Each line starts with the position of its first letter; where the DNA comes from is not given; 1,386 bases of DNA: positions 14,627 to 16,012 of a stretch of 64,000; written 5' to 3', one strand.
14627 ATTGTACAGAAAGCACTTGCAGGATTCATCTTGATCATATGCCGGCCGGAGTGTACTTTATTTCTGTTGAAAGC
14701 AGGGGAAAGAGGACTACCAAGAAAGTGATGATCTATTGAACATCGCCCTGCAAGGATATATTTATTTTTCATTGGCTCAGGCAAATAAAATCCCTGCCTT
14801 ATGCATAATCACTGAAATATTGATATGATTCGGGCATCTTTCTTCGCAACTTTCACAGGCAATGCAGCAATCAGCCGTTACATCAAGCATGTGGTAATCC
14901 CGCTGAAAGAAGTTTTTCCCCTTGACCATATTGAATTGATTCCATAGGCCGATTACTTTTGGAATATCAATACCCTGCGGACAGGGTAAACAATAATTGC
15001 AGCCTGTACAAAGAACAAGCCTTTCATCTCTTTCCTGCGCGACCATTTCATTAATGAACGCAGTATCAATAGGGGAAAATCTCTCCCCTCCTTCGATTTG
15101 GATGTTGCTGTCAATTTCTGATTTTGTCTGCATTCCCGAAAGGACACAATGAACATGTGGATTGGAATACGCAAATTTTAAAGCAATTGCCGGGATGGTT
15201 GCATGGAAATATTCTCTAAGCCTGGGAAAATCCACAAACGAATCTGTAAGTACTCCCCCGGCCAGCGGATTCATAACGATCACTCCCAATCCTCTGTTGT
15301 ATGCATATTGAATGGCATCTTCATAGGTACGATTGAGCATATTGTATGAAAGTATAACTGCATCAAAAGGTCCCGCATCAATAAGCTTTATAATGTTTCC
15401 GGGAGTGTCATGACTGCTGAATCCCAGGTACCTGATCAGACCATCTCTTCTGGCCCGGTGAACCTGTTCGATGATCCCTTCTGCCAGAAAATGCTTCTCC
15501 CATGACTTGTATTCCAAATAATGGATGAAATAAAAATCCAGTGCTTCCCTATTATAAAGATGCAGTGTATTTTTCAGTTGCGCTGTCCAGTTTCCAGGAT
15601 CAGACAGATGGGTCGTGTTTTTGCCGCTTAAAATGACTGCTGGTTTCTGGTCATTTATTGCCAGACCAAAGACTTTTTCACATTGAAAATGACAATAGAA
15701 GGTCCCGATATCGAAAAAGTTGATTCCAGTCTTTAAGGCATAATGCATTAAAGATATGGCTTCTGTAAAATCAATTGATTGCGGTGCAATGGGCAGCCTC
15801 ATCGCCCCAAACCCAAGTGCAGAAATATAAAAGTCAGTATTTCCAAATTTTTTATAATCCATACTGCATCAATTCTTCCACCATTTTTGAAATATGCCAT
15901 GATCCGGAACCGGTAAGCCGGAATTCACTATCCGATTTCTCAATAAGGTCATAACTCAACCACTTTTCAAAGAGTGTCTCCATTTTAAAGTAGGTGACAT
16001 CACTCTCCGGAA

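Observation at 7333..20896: Convergent two-operon cluster: six radical-SAM domains, two PqqD-like proteins and a 22-Cys precursor-like ORF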

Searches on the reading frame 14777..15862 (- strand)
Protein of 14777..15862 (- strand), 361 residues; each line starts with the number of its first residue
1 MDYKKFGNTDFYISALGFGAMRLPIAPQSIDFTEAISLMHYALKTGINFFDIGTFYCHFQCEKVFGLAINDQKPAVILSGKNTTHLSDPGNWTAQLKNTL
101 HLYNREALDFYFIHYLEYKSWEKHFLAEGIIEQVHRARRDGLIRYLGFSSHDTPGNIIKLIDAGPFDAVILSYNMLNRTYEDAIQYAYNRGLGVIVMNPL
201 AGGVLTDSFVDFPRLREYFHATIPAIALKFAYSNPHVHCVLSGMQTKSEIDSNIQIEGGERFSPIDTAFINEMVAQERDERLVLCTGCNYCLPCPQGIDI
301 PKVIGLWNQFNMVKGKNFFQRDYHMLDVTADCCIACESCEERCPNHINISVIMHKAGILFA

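Call 3: search_protein_families(library=pfam, proteins=[window:14777-15862:-], max_evalue=0.01)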
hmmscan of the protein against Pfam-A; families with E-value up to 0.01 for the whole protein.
window:14777-15862:- (361 aa): 7 families
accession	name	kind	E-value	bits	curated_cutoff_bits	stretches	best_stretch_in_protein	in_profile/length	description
PF00248.27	Aldo_ket_red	-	1.9e-31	109.7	24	1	16-257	2-274/291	Aldo/keto reductase family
PF13187.11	Fer4_9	-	2.8e-06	27.7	27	1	285-346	2-50/52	4Fe-4S dicluster domain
PF13534.11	Fer4_17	-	4e-05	24.5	22.2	1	285-348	2-61/61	4Fe-4S dicluster domain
PF14691.11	Fer4_20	-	8.5e-05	22.8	25.8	1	265-346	8-88/113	Dihydroprymidine dehydrogenase domain II, 4Fe-4S cluster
PF13746.11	Fer4_18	-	0.00064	20.3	27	0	320-350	49-78/114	4Fe-4S dicluster domain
PF13183.11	Fer4_8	-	0.0031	18.4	27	0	285-347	5-68/68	4Fe-4S dicluster domain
PF14697.11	Fer4_21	-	0.0037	17.8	35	0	324-345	32-53/59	4Fe-4S dicluster domain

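Call 4: search_protein_families(library=ncbifam, proteins=[window:14777-15862:-], max_evalue=0.01)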
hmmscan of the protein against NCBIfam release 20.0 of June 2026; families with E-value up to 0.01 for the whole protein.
window:14777-15862:- (361 aa): 8 families
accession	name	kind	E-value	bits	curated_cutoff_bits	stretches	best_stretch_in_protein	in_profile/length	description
NF049922.1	MethglyxlRedYdjG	equivalog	1.6e-10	40.6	550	1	1-73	1-76/326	NADH-dependent methylglyoxal reductase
NF007695.0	PRK10376.1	subfamily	1e-06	28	280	1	8-229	12-243/290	oxidoreductase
TIGR01293.1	Kv_beta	subfamily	4.6e-05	22.6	365.4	1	1-70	1-68/319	voltage-dependent potassium channel subunit beta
TIGR00314.1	cdhA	equivalog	0.00021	19.3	781.3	1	280-357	396-463/784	CO dehydrogenase/acetyl-CoA synthase complex subunit alpha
NF007912.0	PRK10625.1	equivalog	0.00031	20.2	415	0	1-58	1-55/346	NADP(H)-dependent aldo-keto reductase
TIGR03290.1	CoB_CoM_SS_C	equivalog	0.00055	19.9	160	0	332-354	47-69/144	CoB--CoM heterodisulfide reductase subunit C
NF007388.0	PRK09912.1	subfamily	0.0011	17.9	448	0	104-210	125-235/346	L-glyceraldehyde 3-phosphate reductase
NF008369.0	PRK11168.1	equivalog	0.0017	17.3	278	0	320-356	47-83/401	anaerobic glycerol-3-phosphate dehydrogenase subunit C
